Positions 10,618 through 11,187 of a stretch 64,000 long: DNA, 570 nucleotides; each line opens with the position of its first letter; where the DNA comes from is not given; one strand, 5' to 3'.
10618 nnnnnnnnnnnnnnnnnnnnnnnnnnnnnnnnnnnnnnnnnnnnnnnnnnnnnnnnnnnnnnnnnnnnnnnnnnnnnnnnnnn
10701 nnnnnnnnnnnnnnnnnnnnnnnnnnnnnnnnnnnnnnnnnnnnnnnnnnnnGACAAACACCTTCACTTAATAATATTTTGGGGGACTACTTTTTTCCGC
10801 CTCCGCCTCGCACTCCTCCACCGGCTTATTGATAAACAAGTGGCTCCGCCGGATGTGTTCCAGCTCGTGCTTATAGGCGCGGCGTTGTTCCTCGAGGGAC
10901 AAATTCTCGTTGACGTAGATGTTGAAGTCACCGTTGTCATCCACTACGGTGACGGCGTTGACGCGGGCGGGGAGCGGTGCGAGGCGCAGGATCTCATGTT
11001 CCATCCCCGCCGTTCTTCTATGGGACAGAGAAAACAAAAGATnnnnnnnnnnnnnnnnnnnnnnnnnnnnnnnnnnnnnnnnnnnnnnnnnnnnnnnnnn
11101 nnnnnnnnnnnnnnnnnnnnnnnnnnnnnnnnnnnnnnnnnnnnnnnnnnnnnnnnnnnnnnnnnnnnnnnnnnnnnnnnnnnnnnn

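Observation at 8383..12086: Low-GC cargo in the lysogeny operon: membrane/coiled-coil protein + HExxH mini-peptidase + Upf1-like helicase with an orphan N-terminal domain (candidate prophage-encoded defence system)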

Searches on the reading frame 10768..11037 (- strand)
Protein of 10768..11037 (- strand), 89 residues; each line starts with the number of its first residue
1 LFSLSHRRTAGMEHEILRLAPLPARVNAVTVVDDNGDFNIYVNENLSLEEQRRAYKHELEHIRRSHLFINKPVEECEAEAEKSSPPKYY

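Call 3: search_protein_families(library=pfam, proteins=[window:10768-11037:-], max_evalue=0.1)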
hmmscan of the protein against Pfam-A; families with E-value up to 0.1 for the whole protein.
window:10768-11037:- (89 aa): 1 family
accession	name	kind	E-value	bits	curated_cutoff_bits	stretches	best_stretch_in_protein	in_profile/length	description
PF06114.19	Peptidase_M78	-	0.017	15.3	22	1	39-79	30-77/123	IrrE N-terminal-like domain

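Call 4: search_protein_families(library=padloc, proteins=[window:10768-11037:-], max_evalue=0.1)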
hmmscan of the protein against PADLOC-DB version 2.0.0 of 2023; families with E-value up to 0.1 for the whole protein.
window:10768-11037:- (89 aa): 0 families

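Call 5: search_protein_families(library=phrogs, proteins=[window:10768-11037:-], max_evalue=0.1)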
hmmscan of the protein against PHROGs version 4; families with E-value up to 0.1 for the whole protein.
window:10768-11037:- (89 aa): 3 families
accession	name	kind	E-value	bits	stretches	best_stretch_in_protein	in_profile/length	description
phrog_20936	-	unknown function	4.3e-08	34.4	1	20-68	11-59/91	-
phrog_20886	-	unknown function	3.6e-07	30.8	1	24-82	13-70/72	-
phrog_87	-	other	0.0044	17.8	1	35-81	69-120/227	metallo-protease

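Call 6: search_protein_families(library=ncbifam, proteins=[window:10768-11037:-], max_evalue=0.1)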
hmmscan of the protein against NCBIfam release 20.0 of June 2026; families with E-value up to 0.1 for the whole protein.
window:10768-11037:- (89 aa): 0 families

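Call 61: find_homologous_proteins(query=window:10768-11037:-, max_evalue=0.001)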
Query window:10768-11037:- (89 aa): 25 proteins with E <= 0.001 among 25 candidates.
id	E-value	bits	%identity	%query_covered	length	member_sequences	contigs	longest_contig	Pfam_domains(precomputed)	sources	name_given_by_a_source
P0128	6.5e-37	143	96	79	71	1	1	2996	-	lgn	-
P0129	3.3e-36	141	94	79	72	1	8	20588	-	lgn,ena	-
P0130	4.2e-36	140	94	79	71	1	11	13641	-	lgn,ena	-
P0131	4.6e-36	140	94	70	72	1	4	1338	-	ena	-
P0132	5.9e-36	140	95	70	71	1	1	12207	-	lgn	-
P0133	7.6e-36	140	94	70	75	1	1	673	-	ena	-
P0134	1.6e-35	139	94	79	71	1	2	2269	-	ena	-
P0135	2.8e-35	138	93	79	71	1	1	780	-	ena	-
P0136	1.1e-34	136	94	70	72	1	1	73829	-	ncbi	-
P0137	1.5e-33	132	90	78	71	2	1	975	-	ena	-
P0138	1.9e-33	132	90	78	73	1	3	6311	-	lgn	-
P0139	2.5e-33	132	90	78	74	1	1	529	-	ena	-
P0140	1.2e-32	129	88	78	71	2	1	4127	-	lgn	-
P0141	9.0e-32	127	87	79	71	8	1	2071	-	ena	-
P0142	1.6e-31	126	84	79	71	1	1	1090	-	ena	-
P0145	5.0e-28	115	77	82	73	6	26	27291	-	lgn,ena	-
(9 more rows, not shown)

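Call 62: find_encoding_contigs(protein=P0130, flank=6000, max_places=5)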
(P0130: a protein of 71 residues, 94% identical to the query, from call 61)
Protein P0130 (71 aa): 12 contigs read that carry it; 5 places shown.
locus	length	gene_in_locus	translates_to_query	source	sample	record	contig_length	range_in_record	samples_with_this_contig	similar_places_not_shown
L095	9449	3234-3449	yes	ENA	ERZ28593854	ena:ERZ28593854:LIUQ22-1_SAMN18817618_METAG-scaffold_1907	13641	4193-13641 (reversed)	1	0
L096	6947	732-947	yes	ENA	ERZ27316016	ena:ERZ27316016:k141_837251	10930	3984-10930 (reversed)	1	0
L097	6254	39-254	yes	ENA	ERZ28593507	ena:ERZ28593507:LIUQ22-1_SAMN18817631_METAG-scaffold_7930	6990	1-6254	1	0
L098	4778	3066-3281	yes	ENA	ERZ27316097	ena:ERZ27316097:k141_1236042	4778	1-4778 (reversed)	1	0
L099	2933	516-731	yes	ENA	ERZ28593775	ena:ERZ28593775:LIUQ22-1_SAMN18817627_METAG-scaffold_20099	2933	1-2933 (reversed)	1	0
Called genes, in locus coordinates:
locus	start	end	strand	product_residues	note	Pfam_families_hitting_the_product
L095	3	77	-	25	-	?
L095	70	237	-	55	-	-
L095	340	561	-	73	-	-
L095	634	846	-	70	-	-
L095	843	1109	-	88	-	-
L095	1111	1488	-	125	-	-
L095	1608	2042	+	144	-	-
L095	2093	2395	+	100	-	-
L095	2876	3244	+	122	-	PF13443:HTH_26 (weak)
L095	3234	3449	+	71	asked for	-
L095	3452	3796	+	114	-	-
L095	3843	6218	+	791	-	PF05127:NAT10_TcmA_helicase (faint), PF04851:ResIII (weak), PF13086:AAA_11, PF13604:AAA_30, PF01443:Viral_helicase1 (faint), PF13245:AAA_19, PF13087:AAA_12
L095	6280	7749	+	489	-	PF00239:Resolvase, PF07508:Recombinase, PF13408:Zn_ribbon_recom (weak)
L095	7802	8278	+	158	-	PF05067:Mn_catalase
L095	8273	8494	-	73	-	PF12668:DUF3791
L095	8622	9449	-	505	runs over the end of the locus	PF00239:Resolvase, PF07508:Recombinase, PF13408:Zn_ribbon_recom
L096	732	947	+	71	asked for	-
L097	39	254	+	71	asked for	-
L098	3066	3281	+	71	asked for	-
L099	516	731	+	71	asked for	-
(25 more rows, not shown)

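Call 63: find_encoding_contigs(protein=P0145, flank=6000, max_places=5)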
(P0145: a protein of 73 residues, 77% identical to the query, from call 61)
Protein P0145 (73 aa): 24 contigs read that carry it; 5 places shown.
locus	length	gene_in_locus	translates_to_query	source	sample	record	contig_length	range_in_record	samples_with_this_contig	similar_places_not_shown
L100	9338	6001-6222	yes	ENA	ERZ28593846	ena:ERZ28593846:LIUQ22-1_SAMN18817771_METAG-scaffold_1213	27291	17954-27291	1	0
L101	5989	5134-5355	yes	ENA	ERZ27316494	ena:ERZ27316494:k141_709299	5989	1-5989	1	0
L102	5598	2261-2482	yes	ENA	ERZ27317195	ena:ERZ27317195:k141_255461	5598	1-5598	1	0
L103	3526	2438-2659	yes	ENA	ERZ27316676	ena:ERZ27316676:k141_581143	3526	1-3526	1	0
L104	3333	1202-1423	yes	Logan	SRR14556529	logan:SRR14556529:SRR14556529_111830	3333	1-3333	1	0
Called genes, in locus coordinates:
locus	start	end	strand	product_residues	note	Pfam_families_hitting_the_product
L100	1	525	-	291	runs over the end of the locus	-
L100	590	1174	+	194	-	-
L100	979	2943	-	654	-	PF16510:P22_portal, PF23899:SU10_portal, PF16510:P22_portal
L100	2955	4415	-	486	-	PF03237:Terminase_6N, PF04466:Terminase_3 (weak)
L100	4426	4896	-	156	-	-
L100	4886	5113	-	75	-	-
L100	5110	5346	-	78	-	-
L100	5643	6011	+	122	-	PF01381:HTH_3, PF13443:HTH_26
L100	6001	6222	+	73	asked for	-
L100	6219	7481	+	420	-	PF07690:MFS_1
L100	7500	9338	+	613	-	?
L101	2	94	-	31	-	?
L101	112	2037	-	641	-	PF16510:P22_portal, PF23899:SU10_portal, PF16510:P22_portal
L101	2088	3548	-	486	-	PF03237:Terminase_6N, PF04466:Terminase_3 (faint)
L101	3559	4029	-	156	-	-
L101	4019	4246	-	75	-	-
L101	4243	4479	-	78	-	-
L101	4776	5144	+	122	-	PF01381:HTH_3, PF13443:HTH_26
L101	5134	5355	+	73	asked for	-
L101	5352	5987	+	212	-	?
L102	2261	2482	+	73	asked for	-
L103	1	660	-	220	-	?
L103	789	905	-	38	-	PF00165:HTH_AraC, PF12833:HTH_18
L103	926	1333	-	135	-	-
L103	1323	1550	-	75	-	-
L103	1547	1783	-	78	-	-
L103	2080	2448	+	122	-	PF01381:HTH_3, PF13443:HTH_26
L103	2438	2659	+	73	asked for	-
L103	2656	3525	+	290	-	?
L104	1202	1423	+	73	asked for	-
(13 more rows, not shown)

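Call 64: find_encoding_contigs(protein=P0136, flank=6000, max_places=2)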
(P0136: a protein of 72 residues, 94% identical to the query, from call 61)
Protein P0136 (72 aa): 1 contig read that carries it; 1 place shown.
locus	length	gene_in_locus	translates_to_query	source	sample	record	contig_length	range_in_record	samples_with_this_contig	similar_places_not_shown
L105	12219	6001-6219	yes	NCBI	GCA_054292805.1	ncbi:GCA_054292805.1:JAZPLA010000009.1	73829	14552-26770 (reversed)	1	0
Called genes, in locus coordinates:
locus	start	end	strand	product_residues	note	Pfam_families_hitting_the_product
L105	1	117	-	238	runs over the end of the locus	-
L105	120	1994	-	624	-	PF02195:ParB_N (weak), PF17762:HTH_ParB (weak)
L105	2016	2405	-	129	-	-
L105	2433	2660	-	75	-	-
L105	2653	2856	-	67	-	-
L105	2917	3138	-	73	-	-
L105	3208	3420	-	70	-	-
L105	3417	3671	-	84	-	-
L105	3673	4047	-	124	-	-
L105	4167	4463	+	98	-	-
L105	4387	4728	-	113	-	-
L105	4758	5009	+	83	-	-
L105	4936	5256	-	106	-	-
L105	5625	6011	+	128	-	-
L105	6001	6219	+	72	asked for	-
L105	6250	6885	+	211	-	-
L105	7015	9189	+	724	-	-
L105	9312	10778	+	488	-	PF00239:Resolvase, PF07508:Recombinase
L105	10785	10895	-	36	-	PF05067:Mn_catalase (weak)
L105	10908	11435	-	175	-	PF12652:CotJB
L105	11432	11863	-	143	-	PF11007:CotJA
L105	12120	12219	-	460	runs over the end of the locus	PF00768:Peptidase_S11, PF13354:Beta-lactamase2 (weak)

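Call 65: search_protein_families(library=pfam, proteins=[L095:3452-3796:+, L100:7500-9338:+, L105:6250-6885:+, L105:7015-9189:+, L103:2656-3525:+, L101:5352-5987:+, L100:6219-7481:+], max_evalue=0.01)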
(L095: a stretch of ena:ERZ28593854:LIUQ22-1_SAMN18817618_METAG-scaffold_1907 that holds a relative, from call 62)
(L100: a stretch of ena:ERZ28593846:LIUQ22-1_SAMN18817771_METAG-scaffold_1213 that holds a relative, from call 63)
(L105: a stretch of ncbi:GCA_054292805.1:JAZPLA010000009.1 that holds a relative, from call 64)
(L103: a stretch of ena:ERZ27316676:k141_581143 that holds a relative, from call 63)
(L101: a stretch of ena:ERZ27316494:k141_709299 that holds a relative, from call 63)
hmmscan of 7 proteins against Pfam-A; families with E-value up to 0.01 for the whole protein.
L095:3452-3796:+ (114 aa): 0 families

L100:7500-9338:+ (613 aa): 2 families
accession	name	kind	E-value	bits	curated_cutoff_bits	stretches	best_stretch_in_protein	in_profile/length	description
PF02872.23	5_nucleotid_C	-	1.4e-18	67.9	23.6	1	366-507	18-146/158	5'-nucleotidase, C-terminal domain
PF00149.33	Metallophos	-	6.9e-12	46.6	21.5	1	36-271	2-190/191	Calcineurin-like phosphoesterase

L105:6250-6885:+ (211 aa): 0 families

L105:7015-9189:+ (724 aa): 1 family
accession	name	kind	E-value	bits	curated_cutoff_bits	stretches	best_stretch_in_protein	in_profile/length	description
PF02805.21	Ada_Zn_binding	-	0.00075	19.9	23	1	678-721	18-62/65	Metal binding domain of Ada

L103:2656-3525:+ (290 aa): 1 family
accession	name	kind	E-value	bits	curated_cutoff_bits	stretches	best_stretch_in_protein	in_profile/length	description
PF07690.21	MFS_1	-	8.8e-11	41.7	33.4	1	20-253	7-236/347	Major Facilitator Superfamily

L101:5352-5987:+ (212 aa): 1 family
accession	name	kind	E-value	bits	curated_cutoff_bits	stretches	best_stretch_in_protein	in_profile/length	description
PF07690.21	MFS_1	-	7.8e-09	35.3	33.4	1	20-199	7-181/347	Major Facilitator Superfamily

L100:6219-7481:+ (420 aa): 1 family
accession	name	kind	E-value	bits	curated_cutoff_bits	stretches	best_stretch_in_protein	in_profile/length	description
PF07690.21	MFS_1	-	1e-17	64.6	33.4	1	20-354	7-347/347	Major Facilitator Superfamily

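Call 66: search_protein_families(library=padloc, proteins=[L095:3452-3796:+, L100:7500-9338:+, L105:6250-6885:+, L105:7015-9189:+, L103:2656-3525:+, L101:5352-5987:+], max_evalue=0.01)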
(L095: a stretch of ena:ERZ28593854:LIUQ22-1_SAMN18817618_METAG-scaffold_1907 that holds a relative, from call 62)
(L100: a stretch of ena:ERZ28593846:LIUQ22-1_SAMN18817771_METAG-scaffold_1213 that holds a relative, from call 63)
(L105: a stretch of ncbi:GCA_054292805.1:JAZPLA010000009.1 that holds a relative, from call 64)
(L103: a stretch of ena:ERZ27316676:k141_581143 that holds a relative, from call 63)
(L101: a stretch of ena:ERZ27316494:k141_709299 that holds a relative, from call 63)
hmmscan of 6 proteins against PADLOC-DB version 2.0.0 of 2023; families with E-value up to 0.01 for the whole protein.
L095:3452-3796:+ (114 aa): 0 families

L100:7500-9338:+ (613 aa): 0 families

L105:6250-6885:+ (211 aa): 0 families

L105:7015-9189:+ (724 aa): 0 families

L103:2656-3525:+ (290 aa): 0 families

L101:5352-5987:+ (212 aa): 0 families
